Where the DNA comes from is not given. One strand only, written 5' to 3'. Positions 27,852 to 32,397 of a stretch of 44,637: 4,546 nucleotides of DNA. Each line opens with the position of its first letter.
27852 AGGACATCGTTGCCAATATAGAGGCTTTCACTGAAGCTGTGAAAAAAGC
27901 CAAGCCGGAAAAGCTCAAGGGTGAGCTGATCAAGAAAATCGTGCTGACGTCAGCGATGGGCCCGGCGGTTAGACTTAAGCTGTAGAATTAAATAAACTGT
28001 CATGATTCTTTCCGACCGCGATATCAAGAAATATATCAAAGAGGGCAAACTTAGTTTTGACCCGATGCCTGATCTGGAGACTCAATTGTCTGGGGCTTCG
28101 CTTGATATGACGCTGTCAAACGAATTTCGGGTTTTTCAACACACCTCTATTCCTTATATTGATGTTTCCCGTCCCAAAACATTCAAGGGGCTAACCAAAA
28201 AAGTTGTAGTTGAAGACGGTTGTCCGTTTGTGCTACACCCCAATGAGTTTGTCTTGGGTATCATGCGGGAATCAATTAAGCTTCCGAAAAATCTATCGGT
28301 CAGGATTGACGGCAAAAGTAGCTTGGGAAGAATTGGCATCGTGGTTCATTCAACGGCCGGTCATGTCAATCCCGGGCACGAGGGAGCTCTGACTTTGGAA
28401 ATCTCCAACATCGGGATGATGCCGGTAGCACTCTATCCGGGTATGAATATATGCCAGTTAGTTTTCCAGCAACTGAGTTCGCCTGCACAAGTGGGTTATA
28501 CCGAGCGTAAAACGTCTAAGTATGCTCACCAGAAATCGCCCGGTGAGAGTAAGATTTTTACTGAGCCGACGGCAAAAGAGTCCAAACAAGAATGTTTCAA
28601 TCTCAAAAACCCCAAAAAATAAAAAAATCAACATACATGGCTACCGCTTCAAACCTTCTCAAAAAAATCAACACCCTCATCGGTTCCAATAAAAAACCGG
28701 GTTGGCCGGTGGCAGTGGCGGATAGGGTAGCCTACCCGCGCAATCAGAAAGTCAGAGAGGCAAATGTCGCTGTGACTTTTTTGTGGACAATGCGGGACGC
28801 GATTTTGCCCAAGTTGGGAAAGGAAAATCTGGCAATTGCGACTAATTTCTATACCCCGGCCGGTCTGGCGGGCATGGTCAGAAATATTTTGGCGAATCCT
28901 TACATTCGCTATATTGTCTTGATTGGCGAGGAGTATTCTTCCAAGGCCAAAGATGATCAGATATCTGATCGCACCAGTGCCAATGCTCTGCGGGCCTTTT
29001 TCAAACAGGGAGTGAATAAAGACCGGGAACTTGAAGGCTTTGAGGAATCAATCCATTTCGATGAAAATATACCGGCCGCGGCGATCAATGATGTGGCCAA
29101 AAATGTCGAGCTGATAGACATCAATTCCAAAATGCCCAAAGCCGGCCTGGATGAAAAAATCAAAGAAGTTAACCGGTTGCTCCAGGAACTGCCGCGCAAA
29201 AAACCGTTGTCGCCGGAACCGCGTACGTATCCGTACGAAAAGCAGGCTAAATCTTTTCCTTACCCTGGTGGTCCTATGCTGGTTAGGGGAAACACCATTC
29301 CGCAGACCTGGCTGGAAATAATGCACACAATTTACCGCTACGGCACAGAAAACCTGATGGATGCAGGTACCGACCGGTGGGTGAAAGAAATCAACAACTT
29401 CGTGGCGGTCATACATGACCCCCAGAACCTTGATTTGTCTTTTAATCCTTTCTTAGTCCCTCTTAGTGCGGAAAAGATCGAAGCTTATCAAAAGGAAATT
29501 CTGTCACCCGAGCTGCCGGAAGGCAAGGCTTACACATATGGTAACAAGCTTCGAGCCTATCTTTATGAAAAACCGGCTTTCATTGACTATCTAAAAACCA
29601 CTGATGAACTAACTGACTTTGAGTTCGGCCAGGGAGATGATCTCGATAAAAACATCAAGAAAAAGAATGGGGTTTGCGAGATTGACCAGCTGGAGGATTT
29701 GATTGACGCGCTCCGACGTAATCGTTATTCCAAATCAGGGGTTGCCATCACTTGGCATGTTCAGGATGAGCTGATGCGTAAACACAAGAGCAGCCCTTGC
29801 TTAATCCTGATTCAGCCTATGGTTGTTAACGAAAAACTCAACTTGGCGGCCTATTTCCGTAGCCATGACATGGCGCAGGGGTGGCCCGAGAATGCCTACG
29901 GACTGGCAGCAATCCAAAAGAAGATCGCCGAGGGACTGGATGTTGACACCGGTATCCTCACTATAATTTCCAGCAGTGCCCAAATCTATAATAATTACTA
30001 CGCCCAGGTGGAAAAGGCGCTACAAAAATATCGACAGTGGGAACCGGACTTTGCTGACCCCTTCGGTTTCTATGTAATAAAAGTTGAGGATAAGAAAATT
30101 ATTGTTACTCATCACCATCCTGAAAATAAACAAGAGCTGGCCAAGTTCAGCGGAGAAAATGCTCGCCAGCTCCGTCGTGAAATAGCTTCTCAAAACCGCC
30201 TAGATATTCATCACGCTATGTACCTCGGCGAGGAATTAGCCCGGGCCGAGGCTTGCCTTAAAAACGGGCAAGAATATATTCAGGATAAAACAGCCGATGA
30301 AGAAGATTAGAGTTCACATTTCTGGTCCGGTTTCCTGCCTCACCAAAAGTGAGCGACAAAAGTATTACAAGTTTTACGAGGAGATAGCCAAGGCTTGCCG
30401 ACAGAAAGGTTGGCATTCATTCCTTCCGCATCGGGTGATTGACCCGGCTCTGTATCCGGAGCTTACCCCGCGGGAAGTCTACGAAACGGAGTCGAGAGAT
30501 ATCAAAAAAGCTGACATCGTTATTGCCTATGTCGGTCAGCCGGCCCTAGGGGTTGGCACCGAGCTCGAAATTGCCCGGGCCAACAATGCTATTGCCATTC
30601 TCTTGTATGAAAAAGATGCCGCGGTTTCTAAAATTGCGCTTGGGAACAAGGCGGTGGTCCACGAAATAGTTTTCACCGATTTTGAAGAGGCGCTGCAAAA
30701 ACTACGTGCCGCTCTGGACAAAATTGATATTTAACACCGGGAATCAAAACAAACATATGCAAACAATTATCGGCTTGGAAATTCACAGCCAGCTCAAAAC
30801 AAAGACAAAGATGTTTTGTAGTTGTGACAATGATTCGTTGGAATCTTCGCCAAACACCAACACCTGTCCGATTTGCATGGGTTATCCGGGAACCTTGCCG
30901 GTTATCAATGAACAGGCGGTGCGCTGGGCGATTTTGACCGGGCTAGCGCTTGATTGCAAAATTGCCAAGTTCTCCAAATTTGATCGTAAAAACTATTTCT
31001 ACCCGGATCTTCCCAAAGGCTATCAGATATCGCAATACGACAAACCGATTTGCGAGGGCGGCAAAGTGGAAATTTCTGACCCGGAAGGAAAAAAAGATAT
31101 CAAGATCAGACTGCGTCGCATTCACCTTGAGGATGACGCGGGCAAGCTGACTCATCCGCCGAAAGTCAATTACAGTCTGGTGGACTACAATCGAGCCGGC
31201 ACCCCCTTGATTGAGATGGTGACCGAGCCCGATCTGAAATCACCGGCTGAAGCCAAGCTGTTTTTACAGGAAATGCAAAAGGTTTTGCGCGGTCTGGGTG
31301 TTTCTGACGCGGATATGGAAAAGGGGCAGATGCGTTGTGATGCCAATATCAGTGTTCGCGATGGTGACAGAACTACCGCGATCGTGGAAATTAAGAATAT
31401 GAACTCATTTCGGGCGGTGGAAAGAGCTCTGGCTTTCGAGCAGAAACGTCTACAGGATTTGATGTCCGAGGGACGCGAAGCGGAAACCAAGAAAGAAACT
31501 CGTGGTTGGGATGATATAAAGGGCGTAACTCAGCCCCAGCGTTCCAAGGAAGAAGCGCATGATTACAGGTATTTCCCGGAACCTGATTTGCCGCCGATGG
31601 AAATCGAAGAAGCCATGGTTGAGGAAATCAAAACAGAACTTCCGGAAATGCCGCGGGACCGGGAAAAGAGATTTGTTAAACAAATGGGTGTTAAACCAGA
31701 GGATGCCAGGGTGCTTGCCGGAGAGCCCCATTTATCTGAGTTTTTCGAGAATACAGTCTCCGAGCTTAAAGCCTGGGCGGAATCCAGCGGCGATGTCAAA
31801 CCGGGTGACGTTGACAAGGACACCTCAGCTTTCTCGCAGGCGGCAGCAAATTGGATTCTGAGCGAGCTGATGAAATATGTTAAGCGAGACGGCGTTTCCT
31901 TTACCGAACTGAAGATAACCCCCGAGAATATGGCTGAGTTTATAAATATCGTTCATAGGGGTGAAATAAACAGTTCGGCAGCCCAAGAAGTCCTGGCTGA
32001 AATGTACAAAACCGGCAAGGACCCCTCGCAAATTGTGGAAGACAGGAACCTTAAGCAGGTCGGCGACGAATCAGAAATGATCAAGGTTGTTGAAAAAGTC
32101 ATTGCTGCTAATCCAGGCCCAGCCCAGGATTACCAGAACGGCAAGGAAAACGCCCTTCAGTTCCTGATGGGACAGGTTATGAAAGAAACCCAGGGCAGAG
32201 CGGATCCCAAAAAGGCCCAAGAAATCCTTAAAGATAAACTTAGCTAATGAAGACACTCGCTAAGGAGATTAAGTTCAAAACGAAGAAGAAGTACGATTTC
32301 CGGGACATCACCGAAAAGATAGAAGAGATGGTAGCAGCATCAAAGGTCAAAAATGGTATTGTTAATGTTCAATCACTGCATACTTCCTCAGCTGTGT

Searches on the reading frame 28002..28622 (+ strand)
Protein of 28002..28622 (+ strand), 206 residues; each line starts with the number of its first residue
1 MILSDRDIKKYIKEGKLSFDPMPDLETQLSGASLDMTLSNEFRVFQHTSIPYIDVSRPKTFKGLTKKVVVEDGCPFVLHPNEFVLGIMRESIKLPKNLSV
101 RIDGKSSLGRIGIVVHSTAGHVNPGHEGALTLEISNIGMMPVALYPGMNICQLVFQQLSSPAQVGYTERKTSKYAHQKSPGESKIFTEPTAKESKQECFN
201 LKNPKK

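Call 66: search_protein_families(library=pfam, proteins=[window:28002-28622:+], max_evalue=0.00001)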
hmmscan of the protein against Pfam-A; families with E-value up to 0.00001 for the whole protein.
window:28002-28622:+ (206 aa): 2 families
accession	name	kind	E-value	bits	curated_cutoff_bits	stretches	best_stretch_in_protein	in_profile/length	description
PF22769.1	DCD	-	1.1e-43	149.3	27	1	2-158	1-153/153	dCTP deaminase-like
PF06559.16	DCD_N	-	5.4e-09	36.6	21.4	1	2-157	4-162/164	2'-deoxycytidine 5'-triphosphate deaminase (DCD) N-terminal domain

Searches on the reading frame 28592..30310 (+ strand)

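Call 66: search_protein_families(library=pfam, proteins=[window:28592-30310:+], max_evalue=0.00001)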
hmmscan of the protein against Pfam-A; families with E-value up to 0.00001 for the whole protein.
window:28592-30310:+ (572 aa): 3 families
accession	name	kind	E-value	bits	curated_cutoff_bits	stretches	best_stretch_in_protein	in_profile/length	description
PF14251.12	PterinBD-DUF4346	-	1.7e-20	74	29.6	1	489-565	2-86/86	PterinBD-DUF4346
PF00303.24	Thymidylat_synt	-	6.8e-19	68.5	24.3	1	360-517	105-265/266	Thymidylate synthase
PF04208.19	MtrA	-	1.8e-10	41.2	25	1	66-193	32-148/173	Tetrahydromethanopterin S-methyltransferase, subunit A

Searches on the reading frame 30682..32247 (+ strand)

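Call 66: search_protein_families(library=pfam, proteins=[window:30682-32247:+], max_evalue=0.00001)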
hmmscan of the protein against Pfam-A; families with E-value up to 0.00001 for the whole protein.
window:30682-32247:+ (521 aa): 2 families
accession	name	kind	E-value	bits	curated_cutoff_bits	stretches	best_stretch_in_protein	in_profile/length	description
PF02934.20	GatB_N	-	9.8e-117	389.5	23.4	1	29-314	2-277/277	GatB/GatE catalytic domain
PF02637.23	GatB_Yqey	-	1e-49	168.7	27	1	385-520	13-148/148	GatB domain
